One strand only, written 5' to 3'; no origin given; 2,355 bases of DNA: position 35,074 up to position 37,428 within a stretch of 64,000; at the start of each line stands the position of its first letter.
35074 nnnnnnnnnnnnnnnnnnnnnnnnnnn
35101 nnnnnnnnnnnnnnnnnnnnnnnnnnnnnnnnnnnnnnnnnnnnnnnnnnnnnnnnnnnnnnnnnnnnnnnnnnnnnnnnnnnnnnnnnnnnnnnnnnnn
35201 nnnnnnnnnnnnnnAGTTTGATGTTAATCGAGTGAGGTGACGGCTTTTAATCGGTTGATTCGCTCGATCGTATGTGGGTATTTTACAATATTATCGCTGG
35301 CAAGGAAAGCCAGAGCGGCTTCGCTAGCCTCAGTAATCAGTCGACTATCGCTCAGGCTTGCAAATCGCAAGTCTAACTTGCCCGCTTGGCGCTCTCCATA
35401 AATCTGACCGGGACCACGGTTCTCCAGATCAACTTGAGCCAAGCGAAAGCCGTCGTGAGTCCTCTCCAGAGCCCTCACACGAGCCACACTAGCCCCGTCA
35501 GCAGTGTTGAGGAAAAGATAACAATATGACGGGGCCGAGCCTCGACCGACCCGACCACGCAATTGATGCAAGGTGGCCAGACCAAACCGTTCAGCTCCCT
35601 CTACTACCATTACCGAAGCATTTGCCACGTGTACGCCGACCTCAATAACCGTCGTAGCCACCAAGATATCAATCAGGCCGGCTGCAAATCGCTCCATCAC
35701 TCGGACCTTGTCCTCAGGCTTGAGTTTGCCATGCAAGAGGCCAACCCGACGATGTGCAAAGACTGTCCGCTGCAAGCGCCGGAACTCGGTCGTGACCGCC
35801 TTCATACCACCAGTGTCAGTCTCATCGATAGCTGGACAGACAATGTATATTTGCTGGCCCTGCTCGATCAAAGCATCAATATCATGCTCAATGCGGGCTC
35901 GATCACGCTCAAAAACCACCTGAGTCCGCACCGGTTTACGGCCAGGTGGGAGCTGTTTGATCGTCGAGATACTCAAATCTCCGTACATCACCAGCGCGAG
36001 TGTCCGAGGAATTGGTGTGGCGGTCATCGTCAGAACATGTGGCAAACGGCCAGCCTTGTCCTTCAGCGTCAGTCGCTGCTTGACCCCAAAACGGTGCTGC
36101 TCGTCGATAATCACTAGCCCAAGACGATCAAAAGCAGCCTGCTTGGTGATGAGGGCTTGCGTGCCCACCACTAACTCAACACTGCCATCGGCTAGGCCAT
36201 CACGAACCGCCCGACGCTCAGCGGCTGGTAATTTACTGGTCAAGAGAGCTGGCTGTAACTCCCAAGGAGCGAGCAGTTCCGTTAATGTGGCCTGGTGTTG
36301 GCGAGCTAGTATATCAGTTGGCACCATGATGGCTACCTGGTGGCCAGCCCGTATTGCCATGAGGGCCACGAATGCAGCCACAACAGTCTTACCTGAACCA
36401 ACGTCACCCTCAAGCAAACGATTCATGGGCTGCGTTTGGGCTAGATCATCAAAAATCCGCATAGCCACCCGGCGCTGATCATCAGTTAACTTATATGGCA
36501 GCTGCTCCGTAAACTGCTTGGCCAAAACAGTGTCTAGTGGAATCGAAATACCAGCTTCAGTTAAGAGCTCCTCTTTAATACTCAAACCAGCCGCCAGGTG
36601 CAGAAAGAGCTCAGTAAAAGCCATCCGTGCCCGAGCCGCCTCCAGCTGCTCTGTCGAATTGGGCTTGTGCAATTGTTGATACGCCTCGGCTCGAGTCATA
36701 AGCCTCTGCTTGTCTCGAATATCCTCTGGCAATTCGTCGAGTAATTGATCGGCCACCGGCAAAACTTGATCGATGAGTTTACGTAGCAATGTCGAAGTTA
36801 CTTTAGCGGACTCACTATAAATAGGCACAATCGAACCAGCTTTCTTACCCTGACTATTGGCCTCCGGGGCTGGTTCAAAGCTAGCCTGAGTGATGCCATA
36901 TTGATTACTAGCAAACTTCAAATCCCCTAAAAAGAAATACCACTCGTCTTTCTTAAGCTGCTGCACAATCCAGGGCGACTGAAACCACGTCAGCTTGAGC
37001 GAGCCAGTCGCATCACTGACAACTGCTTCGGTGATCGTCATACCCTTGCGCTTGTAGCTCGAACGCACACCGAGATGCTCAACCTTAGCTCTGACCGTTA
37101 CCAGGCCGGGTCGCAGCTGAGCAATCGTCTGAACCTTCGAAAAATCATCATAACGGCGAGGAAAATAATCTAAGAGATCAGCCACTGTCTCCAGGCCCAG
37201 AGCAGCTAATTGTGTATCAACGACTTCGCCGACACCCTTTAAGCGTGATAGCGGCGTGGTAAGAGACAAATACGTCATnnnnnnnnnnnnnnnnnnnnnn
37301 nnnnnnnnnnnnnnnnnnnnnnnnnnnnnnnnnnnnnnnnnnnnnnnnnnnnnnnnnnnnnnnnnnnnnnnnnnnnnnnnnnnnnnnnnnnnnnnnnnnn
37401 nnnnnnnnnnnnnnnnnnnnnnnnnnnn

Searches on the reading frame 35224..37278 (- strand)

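Call 78: search_protein_families(library=pfam, proteins=[window:35224-37278:-], max_evalue=0.001)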
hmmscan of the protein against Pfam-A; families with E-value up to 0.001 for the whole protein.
window:35224-37278:- (684 aa): 7 families
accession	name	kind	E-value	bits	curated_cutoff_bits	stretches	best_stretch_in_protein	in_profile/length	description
PF17191.10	RecG_wedge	-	3.7e-21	75.8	23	1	13-173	5-159/162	RecG wedge domain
PF00270.35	DEAD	-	2e-20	73.7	26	1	283-427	13-164/167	DEAD/DEAH box helicase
PF00271.37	Helicase_C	-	1.5e-19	70.7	23.5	1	469-579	8-108/110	Helicase conserved C-terminal domain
PF04851.21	ResIII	-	3.7e-10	40.4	22.5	1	263-422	3-162/164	Type III restriction enzyme, res subunit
PF19833.4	RecG_dom3_C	-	7.3e-07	29.6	26.8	1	607-678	1-74/87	ATP-dependent DNA helicase RecG, domain 3, C-terminal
PF13604.12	AAA_30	-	0.00081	19.6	27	0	264-409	2-112/191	AAA domain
PF22590.2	Cas3-like_C_2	-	0.00094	19.9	27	0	499-580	19-104/106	CRISPR-associated nuclease/helicase Cas3, C-terminal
